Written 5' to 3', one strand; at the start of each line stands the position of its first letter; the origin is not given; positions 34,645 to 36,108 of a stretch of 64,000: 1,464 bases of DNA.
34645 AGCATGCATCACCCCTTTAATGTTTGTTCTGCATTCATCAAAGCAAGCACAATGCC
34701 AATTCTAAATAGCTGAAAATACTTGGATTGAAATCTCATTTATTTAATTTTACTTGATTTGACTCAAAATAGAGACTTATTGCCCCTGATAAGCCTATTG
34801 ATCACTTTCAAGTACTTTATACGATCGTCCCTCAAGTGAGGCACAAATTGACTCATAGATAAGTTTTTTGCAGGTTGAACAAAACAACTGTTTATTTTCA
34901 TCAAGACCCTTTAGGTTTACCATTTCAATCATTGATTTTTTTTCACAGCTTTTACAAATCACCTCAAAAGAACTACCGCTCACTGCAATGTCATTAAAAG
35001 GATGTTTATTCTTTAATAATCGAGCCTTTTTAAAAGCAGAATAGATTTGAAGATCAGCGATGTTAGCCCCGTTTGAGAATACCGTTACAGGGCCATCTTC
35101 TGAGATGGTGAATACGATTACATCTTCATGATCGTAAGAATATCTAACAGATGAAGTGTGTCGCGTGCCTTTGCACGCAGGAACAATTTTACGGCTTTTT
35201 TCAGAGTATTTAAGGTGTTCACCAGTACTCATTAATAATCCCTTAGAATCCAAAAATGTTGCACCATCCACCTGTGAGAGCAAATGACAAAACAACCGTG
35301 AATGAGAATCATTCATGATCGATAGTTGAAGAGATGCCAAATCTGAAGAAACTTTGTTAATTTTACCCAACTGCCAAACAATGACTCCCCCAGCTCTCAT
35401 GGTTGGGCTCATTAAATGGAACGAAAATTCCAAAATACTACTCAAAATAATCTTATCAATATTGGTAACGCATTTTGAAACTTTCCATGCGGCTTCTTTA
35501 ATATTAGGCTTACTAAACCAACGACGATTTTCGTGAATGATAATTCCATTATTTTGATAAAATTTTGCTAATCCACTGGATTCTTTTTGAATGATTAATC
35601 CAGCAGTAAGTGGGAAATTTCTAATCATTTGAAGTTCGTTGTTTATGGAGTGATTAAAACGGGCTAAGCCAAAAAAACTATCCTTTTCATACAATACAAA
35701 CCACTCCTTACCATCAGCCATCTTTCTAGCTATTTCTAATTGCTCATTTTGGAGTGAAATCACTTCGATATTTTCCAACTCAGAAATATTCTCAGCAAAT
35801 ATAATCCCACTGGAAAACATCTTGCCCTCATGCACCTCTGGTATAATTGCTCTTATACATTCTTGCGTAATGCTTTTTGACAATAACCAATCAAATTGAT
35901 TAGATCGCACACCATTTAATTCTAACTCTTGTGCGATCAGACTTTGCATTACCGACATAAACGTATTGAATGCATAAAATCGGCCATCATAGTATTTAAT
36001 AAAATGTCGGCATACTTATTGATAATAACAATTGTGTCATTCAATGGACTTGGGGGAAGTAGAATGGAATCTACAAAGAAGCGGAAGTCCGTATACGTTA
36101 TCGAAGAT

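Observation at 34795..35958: Divergent diadenylate-cyclase (DAC) domain protein: RHR changed to RHT, novel N-terminal domain, C-terminal zinc ribbon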

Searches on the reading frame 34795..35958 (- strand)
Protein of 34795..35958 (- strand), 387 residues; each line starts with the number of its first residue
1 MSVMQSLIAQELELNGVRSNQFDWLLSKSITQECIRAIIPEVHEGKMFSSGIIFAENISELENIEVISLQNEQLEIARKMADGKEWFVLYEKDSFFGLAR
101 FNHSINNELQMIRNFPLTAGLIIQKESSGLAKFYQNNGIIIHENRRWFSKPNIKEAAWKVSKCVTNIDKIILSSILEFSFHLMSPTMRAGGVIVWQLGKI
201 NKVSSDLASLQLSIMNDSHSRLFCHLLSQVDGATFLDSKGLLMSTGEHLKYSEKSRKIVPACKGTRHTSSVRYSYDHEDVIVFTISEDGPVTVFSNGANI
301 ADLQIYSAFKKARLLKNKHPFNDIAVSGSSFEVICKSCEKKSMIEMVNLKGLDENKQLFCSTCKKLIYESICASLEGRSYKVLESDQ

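Call 3: search_protein_families(library=pfam, proteins=[window:34795-35958:-], max_evalue=10)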
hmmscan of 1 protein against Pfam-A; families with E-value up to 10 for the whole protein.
window:34795-35958:- (387 aa): 3 families
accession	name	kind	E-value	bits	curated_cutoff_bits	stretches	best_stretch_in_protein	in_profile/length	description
PF21753.2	DACNK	-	3.2e-17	63.1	27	1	9-151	3-146/146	Probable sensor domain DACNK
PF02457.21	DAC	-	7.5e-10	38.9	27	1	188-297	11-117/119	DisA bacterial checkpoint controller nucleotide-binding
PF24900.1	TRASH_ZMYM4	-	0.33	11.4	27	1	335-363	1-30/42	Zinc finger MYM-type protein 4-like, TRASH domain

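Call 4: search_protein_families(library=ncbifam, proteins=[window:34795-35958:-], max_evalue=10)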
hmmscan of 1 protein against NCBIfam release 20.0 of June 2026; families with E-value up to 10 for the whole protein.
window:34795-35958:- (387 aa): 2 families
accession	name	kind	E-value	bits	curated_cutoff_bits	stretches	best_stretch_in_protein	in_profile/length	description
NF053872.1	DS2_3_antiphage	equivalog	0.0021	16.5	630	1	226-294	420-487/576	anti-phage protein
NF041371.1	Diadnylcyc_Halo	equivalog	0.032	13.6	430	1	226-303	189-265/270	diadenylate cyclase DacZ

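Call 5: search_solved_structures(query=window:34795-35958:-, max_evalue=10, show_alignments=3)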
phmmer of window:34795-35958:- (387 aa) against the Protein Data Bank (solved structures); distinct sequences matched with E-value up to 10: 1.
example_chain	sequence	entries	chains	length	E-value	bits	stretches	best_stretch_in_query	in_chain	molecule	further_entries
9g69_C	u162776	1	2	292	0.062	15.6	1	175-304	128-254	Diadenylate cyclase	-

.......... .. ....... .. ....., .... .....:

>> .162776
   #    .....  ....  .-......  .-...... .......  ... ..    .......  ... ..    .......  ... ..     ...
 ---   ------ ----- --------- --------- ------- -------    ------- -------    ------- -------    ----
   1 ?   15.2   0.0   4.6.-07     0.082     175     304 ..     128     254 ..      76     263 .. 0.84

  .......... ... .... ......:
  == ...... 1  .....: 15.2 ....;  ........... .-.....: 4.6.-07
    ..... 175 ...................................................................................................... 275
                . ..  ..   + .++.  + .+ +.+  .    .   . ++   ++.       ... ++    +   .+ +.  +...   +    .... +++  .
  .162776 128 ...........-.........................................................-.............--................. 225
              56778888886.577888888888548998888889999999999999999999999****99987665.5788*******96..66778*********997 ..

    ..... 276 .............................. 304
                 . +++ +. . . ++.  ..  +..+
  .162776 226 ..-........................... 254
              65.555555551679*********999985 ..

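Call 6: search_protein_families(library=padloc, proteins=[window:34795-35958:-], max_evalue=1)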
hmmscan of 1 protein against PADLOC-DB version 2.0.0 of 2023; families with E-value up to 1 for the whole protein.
window:34795-35958:- (387 aa): 0 families

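Call 7: find_homologous_proteins(query=window:34795-35958:-, max_evalue=0.001)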
Query window:34795-35958:- (387 aa): 49 proteins with E <= 0.001 among 2184 candidates.
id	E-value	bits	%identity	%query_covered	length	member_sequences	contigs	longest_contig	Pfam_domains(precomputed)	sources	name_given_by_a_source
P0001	7.0e-253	856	100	100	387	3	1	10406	PF02457.22,PF21753.3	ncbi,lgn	-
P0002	2.0e-160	552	63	99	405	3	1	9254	PF02457.22,PF21753.3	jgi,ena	-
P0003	1.1e-137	477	55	98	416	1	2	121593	PF02457.22,PF21753.3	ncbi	-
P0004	1.1e-137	477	56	98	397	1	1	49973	PF02457.22,PF21753.3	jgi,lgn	-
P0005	8.2e-137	474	57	98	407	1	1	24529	PF02457.22,PF21753.3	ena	-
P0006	1.6e-135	470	56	98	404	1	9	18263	PF02457.22,PF21753.3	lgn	-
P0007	7.8e-134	464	53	98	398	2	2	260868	PF02457.22,PF21753.3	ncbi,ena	-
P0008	1.2e-132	460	54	98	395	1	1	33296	PF02457.22,PF21753.3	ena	-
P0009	7.0e-132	458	53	98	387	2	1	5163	PF02457.22,PF21753.3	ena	-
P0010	8.6e-131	454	52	98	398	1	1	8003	PF02457.22,PF21753.3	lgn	-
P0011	4.4e-126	439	50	98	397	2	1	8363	PF02457.22,PF21753.3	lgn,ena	-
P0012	2.0e-123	430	48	98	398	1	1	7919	PF02457.22,PF21753.3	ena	-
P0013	8.5e-120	418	50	98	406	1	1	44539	PF02457.22,PF21753.3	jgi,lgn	-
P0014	6.9e-119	415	47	98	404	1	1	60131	PF02457.22,PF21753.3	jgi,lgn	-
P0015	3.2e-117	410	50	98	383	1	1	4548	PF02457.22,PF21753.3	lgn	-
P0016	4.7e-116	406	48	98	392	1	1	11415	PF02457.22,PF21753.3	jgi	jgi:DNA integrity scanning protein DisA with diadenylate cyclase activity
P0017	5.0e-116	406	67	69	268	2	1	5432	PF02457.22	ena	-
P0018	1.6e-113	398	48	98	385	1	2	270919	PF02457.22,PF21753.3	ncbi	-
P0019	1.1e-107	378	46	98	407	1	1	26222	PF02457.22,PF21753.3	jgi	jgi:DNA integrity scanning protein DisA with diadenylate cyclase activity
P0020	1.3e-107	378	47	98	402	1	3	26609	PF02457.22,PF21753.3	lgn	-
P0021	2.6e-106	374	46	98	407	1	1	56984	PF02457.22,PF21753.3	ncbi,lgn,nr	ncbi:MAG: diadenylate cyclase [Bacteriovorax sp.]|nr:diadenylate cyclase [Bacteriovorax sp.]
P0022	2.7e-106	374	46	98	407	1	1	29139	PF02457.22,PF21753.3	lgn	-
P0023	9.3e-106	372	47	99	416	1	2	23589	PF02457.22,PF21753.3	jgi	jgi:hypothetical protein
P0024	1.5e-104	368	45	99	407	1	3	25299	PF02457.22,PF21753.3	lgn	-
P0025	2.6e-104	367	45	98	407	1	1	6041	PF02457.22,PF21753.3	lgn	-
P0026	6.4e-104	366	46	98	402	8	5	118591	PF02457.22,PF21753.3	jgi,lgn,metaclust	metaclust:\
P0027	7.5e-104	366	45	99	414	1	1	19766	PF02457.22,PF21753.3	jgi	jgi:DNA integrity scanning protein DisA with diadenylate cyclase activity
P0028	7.9e-104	366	46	98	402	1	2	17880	PF02457.22,PF21753.3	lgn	-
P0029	2.4e-103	364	45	99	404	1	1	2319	PF02457.22,PF21753.3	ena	-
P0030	3.1e-103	364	45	98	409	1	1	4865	PF02457.22,PF21753.3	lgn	-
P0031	3.5e-103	364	44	99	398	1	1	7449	PF02457.22,PF21753.3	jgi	jgi:hypothetical protein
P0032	4.4e-103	363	46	98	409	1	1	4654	PF02457.22,PF21753.3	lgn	-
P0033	5.1e-103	363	44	98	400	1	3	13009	PF02457.22,PF21753.3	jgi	jgi:DNA integrity scanning protein DisA with diadenylate cyclase activity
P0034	1.6e-102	361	45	98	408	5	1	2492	PF02457.22,PF21753.3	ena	-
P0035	6.7e-101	356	64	63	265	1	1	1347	PF21753.3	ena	-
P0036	1.1e-97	345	42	97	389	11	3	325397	PF02457.22,PF21753.3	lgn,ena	-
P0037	2.6e-95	338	41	98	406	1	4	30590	PF02457.22,PF21753.3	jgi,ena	-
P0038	1.0e-89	319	40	93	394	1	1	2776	PF02457.22,PF21753.3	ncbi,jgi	jgi:hypothetical protein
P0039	1.7e-89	319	41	93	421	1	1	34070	PF02457.22,PF21753.3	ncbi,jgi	jgi:hypothetical protein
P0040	3.5e-82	294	39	93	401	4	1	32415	PF02457.22,PF21753.3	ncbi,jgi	jgi:hypothetical protein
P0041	1.8e-75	272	47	67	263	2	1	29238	PF02457.22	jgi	-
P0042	8.3e-72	260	57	57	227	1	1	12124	PF02457.22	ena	-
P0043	4.0e-60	222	42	66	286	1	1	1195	PF02457.22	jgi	-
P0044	1.1e-54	204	34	93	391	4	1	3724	PF02457.22,PF21753.3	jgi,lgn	jgi:DNA integrity scanning protein DisA with diadenylate cyclase activity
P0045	1.8e-52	197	36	93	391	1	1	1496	PF02457.22,PF21753.3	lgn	-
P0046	1.2e-46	178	32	88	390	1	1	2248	PF02457.22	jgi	jgi:DNA integrity scanning protein DisA with diadenylate cyclase activity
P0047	4.6e-46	176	32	88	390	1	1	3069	PF02457.22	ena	-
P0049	9.9e-29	119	28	78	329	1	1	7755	PF02457.22,PF21753.3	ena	-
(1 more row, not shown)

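Call 13: find_related_loci(query=A1, collection=genome_contigs, flank=10000)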
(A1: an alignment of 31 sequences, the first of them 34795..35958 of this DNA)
Query A1 (387 aa) in genome_contigs; peptide patterns used: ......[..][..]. (x = any residue, [..] = any of these).
147 stretches matched a pattern; 134 encode a relative of the query (tblastn E <= 1e-3); the best 80 are kept; 80 distinct loci.
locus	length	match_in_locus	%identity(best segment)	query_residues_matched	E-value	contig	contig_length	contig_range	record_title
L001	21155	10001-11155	54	4-381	2e-138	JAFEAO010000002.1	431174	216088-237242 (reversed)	MAG: Bdellovibrionales bacterium isolate SZAS-1 PROT-KAN-3__2__length-431174, whole genome shotgun sequence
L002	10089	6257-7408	42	5-381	1e-107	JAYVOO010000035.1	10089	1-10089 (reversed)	MAG: Oligoflexia bacterium isolate GL72_DN_concoct_181 GL72_DN_concoct_181_34, whole genome shotgun sequence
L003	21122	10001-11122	42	7-381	4e-102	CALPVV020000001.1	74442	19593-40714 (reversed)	MAG: Nitrosovibrio sp. Nv4 isolate HRS-ES2-bin-178 genome assembly, contig: HRSG-E12-C106, whole genome shotgun sequence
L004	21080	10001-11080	39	5-363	1e-88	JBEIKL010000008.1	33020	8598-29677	MAG: Bdellovibrionales bacterium isolate Sample-104-S4-bin-132 Sample_104_S4-bin_132-k141_945901, whole genome shotgun s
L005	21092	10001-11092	33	6-363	1e-56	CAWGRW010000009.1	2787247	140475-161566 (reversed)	MAG: uncultured bacterium isolate MFD06435.bin.1.47 genome assembly, contig: contig_17617, whole genome shotgun sequence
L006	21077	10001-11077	30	28-385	1e-46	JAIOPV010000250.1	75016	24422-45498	MAG: Planctomycetota bacterium isolate LakeFargette_0920_ALND_MAG_60_11 LacPavin_0920_ALND_scaffold_878315, whole genome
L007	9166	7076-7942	31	37-308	3e-36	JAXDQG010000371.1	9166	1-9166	MAG: Acidimicrobiia bacterium isolate BP_73 scaffold_1677020, whole genome shotgun sequence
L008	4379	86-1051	29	8-320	1e-35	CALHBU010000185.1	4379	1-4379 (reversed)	MAG: uncultured Acidimicrobiales bacterium isolate R2_Bin_MAXBIN__081_sub_1 genome assembly, contig: c_000002107851, who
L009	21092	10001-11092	28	8-366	8e-35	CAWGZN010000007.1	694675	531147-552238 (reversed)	MAG: uncultured Acidimicrobiia bacterium isolate MFD02360.bin.2.145 genome assembly, contig: contig_16942, whole genome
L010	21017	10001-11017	29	8-340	7e-35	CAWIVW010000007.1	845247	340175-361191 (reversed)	MAG: uncultured Acidimicrobiia bacterium isolate MFD04850.bin.2.164 genome assembly, contig: contig_2126, whole genome s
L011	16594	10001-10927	29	8-301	4e-34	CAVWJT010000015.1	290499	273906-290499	MAG: uncultured Acidimicrobiia bacterium isolate MFD02360.bin.2.280 genome assembly, contig: contig_2039, whole genome s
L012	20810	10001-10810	29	37-297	6e-34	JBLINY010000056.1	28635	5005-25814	MAG: Acidimicrobiales bacterium isolate 3300053785_183 Ga0535658_0003056, whole genome shotgun sequence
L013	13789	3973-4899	29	8-301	3e-32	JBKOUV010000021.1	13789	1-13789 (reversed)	MAG: Actinomycetota bacterium isolate GM_HAYS_MAG_00012 GM_HAYS_000001602916, whole genome shotgun sequence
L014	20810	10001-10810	30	40-301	4e-32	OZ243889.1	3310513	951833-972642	MAG: Acidimicrobiales bacterium isolate 5ddc0ae0-5968-44bb-aeef-ba4787dcb695 genome assembly, chromosome: 1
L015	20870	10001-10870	30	22-298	6e-32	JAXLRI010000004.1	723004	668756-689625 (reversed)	MAG: Acidimicrobiales bacterium isolate STL-ACT5 C1.219.fa-4, whole genome shotgun sequence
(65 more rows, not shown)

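Call 19: predict_structure(alignment_id=A1)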
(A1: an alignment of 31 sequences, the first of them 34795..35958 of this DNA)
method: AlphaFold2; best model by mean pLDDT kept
length: 387 residues; sequences in the alignment: 31
mean_pLDDT: 87.9   pTM: 0.82
mean pLDDT of the five models: 87.9, 86.9, 86.4, 85.4, 84.7
residues with pLDDT >= 90: 212; 70-90: 153; 50-70: 21; < 50: 1
segments of 3 or more residues with pLDDT < 50: none
pLDDT, mean of each block of 10 residues (from residue 1): 82 81 86 91 90 92 92 96 96 96 88 86 92 87 84 84 91 92 82 89 71 92 90 93 94 94 89 95 84 92 69 74 77 94 90 92 95 91 73
secondary structure, 60 per line:
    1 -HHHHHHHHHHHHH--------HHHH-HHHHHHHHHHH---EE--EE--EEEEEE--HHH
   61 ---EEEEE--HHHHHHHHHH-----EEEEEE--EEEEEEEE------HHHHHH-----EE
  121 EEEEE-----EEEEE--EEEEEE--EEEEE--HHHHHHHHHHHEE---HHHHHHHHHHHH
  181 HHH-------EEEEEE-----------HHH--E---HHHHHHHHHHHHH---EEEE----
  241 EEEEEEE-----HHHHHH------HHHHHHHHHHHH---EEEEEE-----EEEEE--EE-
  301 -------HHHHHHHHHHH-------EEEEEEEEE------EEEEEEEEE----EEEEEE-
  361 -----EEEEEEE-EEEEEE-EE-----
elements in order: H2-14 H23-26 H28-38 E50-55 E64-68 H71-80 E86-91 E94-101 H108-113 E119-125 E131-135 E138-143 E146-150 H153-163 H169-183 E191-196 H217-229 E233-236 E241-247 H253-258 H265-276 E280-285 E291-295 H308-318 E326-334 E341-349 E354-359 E366-372 E374-379

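Call 22: fold_search(model_id=the predicted structure, library=pdb)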
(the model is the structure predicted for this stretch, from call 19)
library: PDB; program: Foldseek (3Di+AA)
matches with E <= 10: 382; with E <= 0.001: 1
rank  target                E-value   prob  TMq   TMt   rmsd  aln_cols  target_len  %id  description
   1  8ofo_BBB              2.1e-04  1.00  0.25  0.57   5.8       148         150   20  Structure of Enterococcus faecium CdaA (released 2023-06-21)
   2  9iqm                  3.9e-01  0.12  0.11  0.24   9.1        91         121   16  CatM-L6S, a SnoaL-like protein in complex with substrate mimic L6S (released 2025-07-16)
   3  8k51_A                5.3e-01  0.07  0.08  0.11  11.5        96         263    8  Crystal structure of arylamine N-acyltransferase from Streptomyces aureus (released 2024-07-24)
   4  2vfb                  5.6e-01  0.10  0.09  0.12  10.2        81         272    6  The structure of Mycobacterium marinum arylamine N-acetyltransferase (released 2007-12-18)
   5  7u65_G                6.3e-01  0.13  0.09  0.26   8.6        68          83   16  Structure of E. coli dGTPase bound to T7 bacteriophage protein Gp1.2 (released 2022-08-31)
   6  5yp4_D                7.1e-01  0.02  0.09  0.06  18.4       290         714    8  Crystal structure of dipeptidyl peptidase IV (DPP IV) with Lys-Pro from Pseudoxanthomonas mexicana WO24 (released 2018-02-21)
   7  8k51_B                7.5e-01  0.06  0.09  0.12  11.6       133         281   10  Crystal structure of arylamine N-acyltransferase from Streptomyces aureus (released 2024-07-24)
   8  7fj7_B                7.5e-01  0.02  0.08  0.08  18.4       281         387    8  KpAckA (PduW) native structure (released 2022-08-10)
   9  8k56_A                8.4e-01  0.06  0.08  0.12  11.3        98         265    8  Crystal structure of arylamine N-acyltransferase from Streptomyces aureus complexed with acyl-SNAC (released 2024-07-24)
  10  5yp1_D                8.9e-01  0.02  0.07  0.05  15.5       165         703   11  Crystal structure of dipeptidyl peptidase IV (DPP IV) from Pseudoxanthomonas mexicana WO24 (released 2018-02-21)
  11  4tvp_E                9.5e-01  0.03  0.07  0.11  16.1       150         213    7  Crystal Structure of the HIV-1 BG505 SOSIP.664 Env Trimer Ectodomain, Comprising Atomic-Level Definition of Pre-Fusion (released 2014-10-08)
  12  1w6f_B                1.1e+00  0.06  0.09  0.12  10.1        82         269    5  Arylamine N-acetyltransferase from Mycobacterium smegmatis with the anti-tubercular drug isoniazid bound in the active (released 2005-02-23)
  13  5ztm_A                1.1e+00  0.04  0.09  0.16  15.6       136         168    9  Crystal structure of MLE dsRBDs in complex with roX2 (R2H1) (released 2019-03-06)
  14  4agt_A                1.1e+00  0.02  0.11  0.13  17.4       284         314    6  Crystal Structure of Fucose binding lectin from Aspergillus Fumigatus (AFL) in complex with Fuc1-6GlcNAc. (released 2013-02-13)
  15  6qp8_A                1.2e+00  0.12  0.08  0.06   6.0        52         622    8  Drosophila Semaphorin 2b (released 2019-08-21)
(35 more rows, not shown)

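Call 24: find_encoding_contigs(protein=P0001, flank=10000, max_places=3)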
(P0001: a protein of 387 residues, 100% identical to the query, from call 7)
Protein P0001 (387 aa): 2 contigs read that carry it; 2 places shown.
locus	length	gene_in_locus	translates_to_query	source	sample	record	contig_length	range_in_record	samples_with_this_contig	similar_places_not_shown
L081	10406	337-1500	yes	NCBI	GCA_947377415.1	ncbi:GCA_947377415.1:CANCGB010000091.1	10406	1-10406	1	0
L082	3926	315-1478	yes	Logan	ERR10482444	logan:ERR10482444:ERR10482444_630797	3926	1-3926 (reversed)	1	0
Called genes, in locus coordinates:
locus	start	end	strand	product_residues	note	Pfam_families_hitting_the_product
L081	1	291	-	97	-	?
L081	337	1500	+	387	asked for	PF21753:DACNK, PF02457:DAC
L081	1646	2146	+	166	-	PF00072:Response_reg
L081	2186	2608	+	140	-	PF00072:Response_reg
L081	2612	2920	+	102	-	PF01627:Hpt (weak)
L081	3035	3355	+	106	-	-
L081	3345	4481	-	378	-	PF00512:HisKA, PF02518:HATPase_c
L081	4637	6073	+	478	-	PF00072:Response_reg, PF00158:Sigma54_activat, PF14532:Sigma54_activ_2, PF00004:AAA (faint), PF07728:AAA_5 (weak), PF25601:AAA_lid_14, PF02954:HTH_8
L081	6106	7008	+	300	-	PF00582:Usp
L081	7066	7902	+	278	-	PF04185:Phosphoesterase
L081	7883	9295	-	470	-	PF00246:Peptidase_M14, PF13620:CarboxypepD_reg, PF13715:CarbopepD_reg_2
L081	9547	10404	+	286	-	?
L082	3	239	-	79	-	?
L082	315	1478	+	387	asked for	PF21753:DACNK, PF02457:DAC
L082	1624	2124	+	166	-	PF00072:Response_reg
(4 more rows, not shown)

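Call 25: find_encoding_contigs(protein=P0003, flank=8000, max_places=2)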
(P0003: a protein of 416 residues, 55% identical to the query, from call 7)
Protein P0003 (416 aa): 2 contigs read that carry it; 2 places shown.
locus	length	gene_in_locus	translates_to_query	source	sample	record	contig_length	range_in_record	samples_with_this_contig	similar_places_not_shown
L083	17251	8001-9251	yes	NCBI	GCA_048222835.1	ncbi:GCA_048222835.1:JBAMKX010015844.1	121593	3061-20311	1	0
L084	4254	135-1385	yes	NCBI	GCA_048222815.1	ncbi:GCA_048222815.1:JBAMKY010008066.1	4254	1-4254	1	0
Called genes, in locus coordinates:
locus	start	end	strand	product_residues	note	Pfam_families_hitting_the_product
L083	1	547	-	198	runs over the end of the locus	-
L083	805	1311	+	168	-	-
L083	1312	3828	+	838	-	PF00690:Cation_ATPase_N (weak), PF00122:E1-E2_ATPase, PF00702:Hydrolase, PF13246:Cation_ATPase, PF00689:Cation_ATPase_C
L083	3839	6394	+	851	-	PF00690:Cation_ATPase_N, PF00122:E1-E2_ATPase, PF00702:Hydrolase, PF13246:Cation_ATPase, PF08282:Hydrolase_3 (faint), PF00689:Cation_ATPase_C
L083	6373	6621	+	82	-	PF04304:DUF454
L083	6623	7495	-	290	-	PF04185:Phosphoesterase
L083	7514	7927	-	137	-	PF00072:Response_reg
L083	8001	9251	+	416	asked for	PF21753:DACNK, PF02457:DAC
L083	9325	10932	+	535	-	PF00672:HAMP, PF00512:HisKA, PF02518:HATPase_c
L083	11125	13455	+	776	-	PF02771:Acyl-CoA_dh_N, PF02770:Acyl-CoA_dh_M, PF00441:Acyl-CoA_dh_1, PF09317:ACDH_C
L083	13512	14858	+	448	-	PF00691:OmpA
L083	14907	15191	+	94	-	PF01627:Hpt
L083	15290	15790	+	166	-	PF00072:Response_reg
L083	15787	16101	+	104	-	-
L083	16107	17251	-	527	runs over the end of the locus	PF00072:Response_reg, PF00158:Sigma54_activat, PF14532:Sigma54_activ_2, PF25601:AAA_lid_14, PF02954:HTH_8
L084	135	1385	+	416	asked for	PF21753:DACNK, PF02457:DAC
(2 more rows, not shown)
